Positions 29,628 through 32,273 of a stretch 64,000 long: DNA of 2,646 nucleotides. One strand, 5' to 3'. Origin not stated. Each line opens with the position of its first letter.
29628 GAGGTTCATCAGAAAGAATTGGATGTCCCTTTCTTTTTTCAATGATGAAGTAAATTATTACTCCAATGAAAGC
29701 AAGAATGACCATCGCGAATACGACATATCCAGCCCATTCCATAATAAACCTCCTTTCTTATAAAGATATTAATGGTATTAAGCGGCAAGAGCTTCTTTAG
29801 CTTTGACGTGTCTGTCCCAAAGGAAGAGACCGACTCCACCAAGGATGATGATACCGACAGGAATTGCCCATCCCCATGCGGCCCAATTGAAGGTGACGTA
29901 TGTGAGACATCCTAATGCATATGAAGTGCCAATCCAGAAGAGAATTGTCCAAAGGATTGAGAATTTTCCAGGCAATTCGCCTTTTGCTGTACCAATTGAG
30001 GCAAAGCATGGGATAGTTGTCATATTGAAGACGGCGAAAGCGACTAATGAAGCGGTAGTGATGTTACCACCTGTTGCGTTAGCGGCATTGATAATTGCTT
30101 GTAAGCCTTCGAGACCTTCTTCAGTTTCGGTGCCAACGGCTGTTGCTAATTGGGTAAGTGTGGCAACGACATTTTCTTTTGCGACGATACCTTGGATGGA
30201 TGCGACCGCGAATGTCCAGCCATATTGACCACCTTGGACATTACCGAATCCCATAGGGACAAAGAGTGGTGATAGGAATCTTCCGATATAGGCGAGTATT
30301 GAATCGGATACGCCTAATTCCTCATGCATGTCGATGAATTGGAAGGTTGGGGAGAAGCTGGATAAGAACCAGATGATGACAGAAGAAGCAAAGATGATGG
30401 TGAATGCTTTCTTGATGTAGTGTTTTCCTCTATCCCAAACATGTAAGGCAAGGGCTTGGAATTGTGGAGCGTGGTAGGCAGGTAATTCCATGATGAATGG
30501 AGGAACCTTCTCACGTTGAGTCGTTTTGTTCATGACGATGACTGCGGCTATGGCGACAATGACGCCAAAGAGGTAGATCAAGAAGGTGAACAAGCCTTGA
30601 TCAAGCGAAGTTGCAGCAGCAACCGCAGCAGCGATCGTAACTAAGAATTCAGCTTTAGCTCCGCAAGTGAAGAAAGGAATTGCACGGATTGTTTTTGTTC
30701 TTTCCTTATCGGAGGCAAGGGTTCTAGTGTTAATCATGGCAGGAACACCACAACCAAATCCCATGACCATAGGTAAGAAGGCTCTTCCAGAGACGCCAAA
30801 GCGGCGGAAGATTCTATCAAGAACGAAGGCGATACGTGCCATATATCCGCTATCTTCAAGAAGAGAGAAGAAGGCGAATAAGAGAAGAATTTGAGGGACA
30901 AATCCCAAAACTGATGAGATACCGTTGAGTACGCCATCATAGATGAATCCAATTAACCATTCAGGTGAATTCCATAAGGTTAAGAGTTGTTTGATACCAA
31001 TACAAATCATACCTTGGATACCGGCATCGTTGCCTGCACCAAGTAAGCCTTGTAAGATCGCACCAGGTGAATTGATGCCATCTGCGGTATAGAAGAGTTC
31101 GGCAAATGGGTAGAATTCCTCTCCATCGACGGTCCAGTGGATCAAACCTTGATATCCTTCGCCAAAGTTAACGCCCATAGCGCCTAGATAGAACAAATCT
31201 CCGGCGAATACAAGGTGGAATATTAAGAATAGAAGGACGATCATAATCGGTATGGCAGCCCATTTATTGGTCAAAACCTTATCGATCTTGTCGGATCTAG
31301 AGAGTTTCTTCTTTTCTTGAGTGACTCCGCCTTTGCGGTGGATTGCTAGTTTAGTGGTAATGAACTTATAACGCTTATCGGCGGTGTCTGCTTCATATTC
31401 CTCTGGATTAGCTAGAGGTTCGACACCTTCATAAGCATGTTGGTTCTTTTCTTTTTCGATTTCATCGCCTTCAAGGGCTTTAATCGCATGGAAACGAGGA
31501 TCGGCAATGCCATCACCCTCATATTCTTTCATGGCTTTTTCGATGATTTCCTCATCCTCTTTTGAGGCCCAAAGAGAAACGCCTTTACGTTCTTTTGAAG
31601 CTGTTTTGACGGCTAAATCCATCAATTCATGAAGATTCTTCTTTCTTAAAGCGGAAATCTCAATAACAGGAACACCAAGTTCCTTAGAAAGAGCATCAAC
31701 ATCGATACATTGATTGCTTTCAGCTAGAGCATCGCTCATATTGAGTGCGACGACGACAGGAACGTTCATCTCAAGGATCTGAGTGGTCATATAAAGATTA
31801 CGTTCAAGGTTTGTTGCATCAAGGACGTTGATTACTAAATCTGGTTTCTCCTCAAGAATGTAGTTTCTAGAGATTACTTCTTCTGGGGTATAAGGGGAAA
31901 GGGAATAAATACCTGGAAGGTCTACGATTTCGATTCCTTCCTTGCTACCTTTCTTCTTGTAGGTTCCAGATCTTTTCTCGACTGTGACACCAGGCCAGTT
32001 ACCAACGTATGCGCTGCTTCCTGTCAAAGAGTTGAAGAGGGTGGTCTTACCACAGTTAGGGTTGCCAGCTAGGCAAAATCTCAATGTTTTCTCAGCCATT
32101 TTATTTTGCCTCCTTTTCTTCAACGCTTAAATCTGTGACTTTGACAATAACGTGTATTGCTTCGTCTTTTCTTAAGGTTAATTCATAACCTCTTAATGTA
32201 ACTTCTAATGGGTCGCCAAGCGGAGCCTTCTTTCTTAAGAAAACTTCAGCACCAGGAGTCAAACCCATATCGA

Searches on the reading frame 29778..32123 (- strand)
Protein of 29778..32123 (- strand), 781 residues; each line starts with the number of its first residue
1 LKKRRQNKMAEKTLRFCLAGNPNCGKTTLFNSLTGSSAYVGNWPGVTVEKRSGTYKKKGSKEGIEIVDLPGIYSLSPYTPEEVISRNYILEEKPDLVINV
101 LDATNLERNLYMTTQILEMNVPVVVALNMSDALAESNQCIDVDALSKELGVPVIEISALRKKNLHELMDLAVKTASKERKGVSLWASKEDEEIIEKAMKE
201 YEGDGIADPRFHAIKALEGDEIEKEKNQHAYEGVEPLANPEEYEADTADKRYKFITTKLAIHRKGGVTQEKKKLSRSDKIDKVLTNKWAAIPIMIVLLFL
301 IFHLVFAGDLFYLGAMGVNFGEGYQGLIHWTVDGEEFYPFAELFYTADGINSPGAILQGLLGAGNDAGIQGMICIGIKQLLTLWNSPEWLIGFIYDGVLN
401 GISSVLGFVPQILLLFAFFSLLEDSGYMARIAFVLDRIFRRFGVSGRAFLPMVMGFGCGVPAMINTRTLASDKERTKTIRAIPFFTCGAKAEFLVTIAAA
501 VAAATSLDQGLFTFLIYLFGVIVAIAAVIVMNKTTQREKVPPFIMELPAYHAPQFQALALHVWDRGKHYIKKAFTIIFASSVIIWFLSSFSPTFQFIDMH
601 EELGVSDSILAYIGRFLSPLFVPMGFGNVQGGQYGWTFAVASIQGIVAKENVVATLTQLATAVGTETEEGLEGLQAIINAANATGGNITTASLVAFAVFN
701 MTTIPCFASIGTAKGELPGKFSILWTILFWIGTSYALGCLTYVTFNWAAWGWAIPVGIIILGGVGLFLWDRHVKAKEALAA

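Call 46: search_protein_families(library=pfam, proteins=[window:29778-32123:-], max_evalue=0.001)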
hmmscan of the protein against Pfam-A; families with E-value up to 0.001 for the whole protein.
window:29778-32123:- (781 aa): 8 families
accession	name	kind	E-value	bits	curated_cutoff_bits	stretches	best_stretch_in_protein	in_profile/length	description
PF02421.24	FeoB_N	-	6.1e-65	217.9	27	1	15-169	2-154/156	Ferrous iron transport protein B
PF07670.19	Gate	-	2.5e-29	102.2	29.6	2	406-497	2-100/104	Nucleoside recognition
PF01926.29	MMR_HSR1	-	2.2e-19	70.1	21.9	1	16-128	2-112/113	50S ribosome-binding GTPase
PF07664.17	FeoB_C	-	1.4e-16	60.4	26.6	1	514-565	2-54/54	Ferrous iron transport protein B C terminus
PF09439.16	SRPRB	-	3.6e-06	26.9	25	1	15-167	5-152/178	Signal recognition particle receptor beta subunit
PF04548.22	AIG1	-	9.7e-06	25.5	27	1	15-110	2-100/212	AIG1 family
PF00009.33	GTP_EFTU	-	1.5e-05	25.2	26.5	0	45-174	54-185/188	Elongation factor Tu GTP binding domain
PF03193.22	RsgA_GTPase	-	0.00055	20.3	30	0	105-169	41-102/174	RsgA GTPase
